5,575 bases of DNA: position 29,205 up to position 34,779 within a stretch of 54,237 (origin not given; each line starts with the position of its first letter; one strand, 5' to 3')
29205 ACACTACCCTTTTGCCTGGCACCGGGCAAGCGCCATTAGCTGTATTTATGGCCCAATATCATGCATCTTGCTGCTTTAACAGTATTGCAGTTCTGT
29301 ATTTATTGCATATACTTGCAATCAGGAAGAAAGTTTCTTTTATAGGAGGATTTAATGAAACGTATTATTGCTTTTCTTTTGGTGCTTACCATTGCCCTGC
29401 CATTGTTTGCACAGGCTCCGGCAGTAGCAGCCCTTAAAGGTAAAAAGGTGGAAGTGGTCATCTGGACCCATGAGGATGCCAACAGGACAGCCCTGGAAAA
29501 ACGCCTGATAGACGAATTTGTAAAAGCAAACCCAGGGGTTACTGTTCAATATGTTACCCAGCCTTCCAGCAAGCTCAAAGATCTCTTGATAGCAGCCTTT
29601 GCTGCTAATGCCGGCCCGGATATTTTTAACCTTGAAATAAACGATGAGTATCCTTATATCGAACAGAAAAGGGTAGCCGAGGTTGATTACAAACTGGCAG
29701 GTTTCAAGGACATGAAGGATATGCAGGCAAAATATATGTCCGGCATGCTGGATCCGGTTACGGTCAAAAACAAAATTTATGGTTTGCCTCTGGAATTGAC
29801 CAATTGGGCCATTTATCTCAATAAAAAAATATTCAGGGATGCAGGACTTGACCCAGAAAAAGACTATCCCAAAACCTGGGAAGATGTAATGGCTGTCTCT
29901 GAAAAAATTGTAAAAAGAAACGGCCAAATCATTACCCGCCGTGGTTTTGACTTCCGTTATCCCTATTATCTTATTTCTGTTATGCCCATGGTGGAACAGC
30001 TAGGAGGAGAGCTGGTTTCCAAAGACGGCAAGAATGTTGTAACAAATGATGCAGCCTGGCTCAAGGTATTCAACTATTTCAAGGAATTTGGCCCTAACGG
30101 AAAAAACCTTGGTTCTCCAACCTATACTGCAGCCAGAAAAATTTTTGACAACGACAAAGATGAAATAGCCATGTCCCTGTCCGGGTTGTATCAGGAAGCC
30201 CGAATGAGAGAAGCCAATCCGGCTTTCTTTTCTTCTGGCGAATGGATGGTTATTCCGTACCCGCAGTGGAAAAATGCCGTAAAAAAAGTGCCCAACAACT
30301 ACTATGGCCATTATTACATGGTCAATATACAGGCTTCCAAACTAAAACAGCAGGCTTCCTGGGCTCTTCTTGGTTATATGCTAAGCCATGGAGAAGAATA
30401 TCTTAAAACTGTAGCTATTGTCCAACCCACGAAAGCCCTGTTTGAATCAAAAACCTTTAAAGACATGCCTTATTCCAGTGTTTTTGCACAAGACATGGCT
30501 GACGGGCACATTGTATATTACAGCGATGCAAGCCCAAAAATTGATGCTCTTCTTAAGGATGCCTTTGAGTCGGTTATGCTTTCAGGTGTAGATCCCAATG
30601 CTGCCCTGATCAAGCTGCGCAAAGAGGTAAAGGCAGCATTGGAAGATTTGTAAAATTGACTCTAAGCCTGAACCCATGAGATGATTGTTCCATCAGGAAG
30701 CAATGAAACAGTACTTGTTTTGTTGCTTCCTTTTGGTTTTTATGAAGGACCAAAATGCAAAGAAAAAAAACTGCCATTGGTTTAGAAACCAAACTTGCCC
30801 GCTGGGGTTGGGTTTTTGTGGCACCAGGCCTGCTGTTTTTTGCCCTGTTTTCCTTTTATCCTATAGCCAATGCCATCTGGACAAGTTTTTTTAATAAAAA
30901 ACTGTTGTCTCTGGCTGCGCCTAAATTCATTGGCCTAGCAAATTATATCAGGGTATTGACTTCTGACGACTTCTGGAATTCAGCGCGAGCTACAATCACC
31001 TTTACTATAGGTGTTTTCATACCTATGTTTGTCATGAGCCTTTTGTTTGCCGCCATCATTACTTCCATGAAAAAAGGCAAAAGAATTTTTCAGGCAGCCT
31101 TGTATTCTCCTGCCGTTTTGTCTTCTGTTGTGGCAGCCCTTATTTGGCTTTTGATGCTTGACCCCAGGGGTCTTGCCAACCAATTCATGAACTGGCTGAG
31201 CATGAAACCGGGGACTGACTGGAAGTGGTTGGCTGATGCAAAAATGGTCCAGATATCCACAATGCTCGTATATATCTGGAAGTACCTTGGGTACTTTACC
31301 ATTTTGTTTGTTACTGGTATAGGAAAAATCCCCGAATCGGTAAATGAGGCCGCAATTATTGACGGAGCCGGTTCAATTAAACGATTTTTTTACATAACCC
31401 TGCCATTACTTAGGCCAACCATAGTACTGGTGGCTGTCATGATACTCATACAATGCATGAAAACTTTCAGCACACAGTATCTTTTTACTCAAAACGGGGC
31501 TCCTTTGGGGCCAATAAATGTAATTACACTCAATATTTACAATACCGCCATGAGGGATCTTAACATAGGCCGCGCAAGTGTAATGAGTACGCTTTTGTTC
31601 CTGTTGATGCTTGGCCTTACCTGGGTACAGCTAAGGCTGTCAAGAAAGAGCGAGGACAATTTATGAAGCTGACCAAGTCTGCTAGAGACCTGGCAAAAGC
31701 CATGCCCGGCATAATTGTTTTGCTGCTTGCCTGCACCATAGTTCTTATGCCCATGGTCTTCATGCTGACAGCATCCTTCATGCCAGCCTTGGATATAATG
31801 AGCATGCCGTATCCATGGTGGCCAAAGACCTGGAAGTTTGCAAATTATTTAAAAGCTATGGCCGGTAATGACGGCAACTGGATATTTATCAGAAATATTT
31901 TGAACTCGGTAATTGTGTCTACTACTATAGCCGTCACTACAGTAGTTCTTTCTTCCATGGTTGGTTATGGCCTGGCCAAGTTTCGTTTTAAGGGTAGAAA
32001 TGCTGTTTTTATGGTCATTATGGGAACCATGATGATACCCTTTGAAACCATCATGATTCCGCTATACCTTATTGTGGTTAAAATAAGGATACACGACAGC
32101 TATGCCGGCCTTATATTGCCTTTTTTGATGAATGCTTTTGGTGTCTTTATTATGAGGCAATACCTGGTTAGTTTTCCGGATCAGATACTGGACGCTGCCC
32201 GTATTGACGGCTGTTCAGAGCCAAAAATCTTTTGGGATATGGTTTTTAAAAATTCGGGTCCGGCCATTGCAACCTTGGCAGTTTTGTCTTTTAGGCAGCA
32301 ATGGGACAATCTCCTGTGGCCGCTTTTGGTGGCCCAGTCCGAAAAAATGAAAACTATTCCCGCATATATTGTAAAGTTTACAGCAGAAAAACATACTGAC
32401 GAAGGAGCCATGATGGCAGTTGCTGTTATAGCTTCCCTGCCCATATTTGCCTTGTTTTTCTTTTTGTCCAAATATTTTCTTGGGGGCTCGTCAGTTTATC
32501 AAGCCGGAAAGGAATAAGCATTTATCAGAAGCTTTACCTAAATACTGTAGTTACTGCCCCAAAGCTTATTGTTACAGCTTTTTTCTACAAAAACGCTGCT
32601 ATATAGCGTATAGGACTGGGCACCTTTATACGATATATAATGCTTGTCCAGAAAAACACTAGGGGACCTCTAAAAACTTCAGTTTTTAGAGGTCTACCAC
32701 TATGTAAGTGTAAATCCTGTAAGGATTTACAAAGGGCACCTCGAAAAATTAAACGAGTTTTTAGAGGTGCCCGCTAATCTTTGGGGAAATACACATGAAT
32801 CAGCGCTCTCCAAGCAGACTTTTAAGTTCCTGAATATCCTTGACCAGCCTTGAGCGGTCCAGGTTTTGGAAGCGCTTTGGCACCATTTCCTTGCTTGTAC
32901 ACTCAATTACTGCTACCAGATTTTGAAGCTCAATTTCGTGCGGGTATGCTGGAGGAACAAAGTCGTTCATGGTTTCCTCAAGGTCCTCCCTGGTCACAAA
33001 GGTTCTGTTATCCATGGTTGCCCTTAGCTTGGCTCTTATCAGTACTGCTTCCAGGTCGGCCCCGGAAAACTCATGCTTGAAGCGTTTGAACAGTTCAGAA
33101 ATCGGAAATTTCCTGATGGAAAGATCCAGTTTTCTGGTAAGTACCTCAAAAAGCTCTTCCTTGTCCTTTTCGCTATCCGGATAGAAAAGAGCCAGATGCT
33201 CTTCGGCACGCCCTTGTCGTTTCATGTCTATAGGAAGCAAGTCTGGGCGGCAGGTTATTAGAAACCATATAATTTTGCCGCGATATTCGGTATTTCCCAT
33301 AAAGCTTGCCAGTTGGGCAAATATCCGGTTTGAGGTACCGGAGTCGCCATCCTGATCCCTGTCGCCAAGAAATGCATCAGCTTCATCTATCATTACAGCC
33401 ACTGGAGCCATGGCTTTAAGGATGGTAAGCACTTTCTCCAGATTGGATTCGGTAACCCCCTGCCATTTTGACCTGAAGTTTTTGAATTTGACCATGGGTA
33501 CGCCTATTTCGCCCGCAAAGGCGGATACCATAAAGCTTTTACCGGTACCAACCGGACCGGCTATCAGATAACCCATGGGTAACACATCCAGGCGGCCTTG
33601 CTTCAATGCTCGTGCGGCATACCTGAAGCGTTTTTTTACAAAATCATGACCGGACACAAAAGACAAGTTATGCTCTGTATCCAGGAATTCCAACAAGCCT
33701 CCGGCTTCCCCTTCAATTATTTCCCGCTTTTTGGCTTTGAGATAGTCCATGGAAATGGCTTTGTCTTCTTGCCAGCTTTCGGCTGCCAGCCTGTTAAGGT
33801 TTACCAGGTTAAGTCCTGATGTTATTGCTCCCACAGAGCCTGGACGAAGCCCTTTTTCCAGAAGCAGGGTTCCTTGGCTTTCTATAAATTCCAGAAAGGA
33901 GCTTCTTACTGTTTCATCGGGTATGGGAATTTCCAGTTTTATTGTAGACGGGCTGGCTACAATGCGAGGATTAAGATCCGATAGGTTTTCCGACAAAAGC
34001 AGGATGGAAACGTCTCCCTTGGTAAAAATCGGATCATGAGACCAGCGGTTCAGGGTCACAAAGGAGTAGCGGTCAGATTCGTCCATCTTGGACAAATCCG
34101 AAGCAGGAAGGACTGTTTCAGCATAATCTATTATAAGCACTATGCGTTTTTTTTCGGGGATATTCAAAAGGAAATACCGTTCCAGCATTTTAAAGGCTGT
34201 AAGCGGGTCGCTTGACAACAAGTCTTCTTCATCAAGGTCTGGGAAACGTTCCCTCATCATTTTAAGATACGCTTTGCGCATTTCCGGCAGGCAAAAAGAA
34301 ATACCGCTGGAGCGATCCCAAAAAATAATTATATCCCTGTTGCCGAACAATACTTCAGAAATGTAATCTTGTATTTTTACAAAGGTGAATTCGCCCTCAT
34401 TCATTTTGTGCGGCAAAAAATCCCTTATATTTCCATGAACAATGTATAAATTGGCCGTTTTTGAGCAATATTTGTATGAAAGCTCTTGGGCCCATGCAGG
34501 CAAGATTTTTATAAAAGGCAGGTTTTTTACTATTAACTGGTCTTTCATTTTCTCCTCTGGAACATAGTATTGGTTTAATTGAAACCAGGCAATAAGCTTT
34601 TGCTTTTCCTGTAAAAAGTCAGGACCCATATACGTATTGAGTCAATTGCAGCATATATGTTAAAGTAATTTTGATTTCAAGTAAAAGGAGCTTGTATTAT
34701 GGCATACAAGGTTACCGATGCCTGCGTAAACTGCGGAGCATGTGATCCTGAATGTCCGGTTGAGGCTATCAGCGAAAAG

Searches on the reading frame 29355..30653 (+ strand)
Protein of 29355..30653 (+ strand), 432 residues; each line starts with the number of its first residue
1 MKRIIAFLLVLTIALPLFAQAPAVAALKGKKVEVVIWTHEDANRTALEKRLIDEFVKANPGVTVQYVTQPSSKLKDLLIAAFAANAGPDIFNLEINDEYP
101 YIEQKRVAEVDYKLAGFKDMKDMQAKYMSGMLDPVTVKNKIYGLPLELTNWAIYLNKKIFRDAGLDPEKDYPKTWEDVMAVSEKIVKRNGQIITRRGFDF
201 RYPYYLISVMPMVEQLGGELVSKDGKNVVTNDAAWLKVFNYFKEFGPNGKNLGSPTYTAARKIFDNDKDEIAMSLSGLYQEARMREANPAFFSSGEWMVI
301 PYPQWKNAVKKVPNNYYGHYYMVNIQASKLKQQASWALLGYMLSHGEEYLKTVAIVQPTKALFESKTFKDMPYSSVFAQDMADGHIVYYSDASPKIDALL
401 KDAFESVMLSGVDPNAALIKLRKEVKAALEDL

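Call 49: search_protein_families(library=pfam, proteins=[window:29355-30653:+], max_evalue=0.00001)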
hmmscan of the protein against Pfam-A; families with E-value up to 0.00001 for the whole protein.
window:29355-30653:+ (432 aa): 2 families
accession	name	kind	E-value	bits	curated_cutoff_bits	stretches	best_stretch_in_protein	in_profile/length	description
PF01547.30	SBP_bac_1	-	2.1e-27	97.4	26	1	47-346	9-304/307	Bacterial extracellular solute-binding protein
PF13416.11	SBP_bac_8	-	2e-24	87.3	27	1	51-344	2-245/279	Bacterial extracellular solute-binding protein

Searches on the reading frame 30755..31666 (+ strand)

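Call 49: search_protein_families(library=pfam, proteins=[window:30755-31666:+], max_evalue=0.00001)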
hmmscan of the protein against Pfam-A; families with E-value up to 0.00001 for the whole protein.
window:30755-31666:+ (303 aa): 1 family
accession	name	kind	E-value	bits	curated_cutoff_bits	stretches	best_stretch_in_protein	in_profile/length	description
PF00528.27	BPD_transp_1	-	2.7e-11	44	26.4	1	88-298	29-181/184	Binding-protein-dependent transport system inner membrane component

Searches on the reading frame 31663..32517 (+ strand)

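Call 49: search_protein_families(library=pfam, proteins=[window:31663-32517:+], max_evalue=0.00001)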
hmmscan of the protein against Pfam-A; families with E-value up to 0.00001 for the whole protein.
window:31663-32517:+ (284 aa): 1 family
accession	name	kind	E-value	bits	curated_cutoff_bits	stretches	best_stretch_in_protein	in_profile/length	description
PF00528.27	BPD_transp_1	-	1.3e-17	64.6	26.4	1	99-272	3-178/184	Binding-protein-dependent transport system inner membrane component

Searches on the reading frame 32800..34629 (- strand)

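Call 49: search_protein_families(library=pfam, proteins=[window:32800-34629:-], max_evalue=0.00001)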
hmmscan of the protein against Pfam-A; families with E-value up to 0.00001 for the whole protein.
window:32800-34629:- (609 aa): 2 families
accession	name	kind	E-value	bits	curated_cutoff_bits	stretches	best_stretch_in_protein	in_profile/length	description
PF00004.35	AAA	-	3.2e-23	83.1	21.2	1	355-480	2-128/131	ATPase family associated with various cellular activities (AAA)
PF17862.7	AAA_lid_3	-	5.9e-06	26.2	27.2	0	521-552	14-45/45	AAA+ lid domain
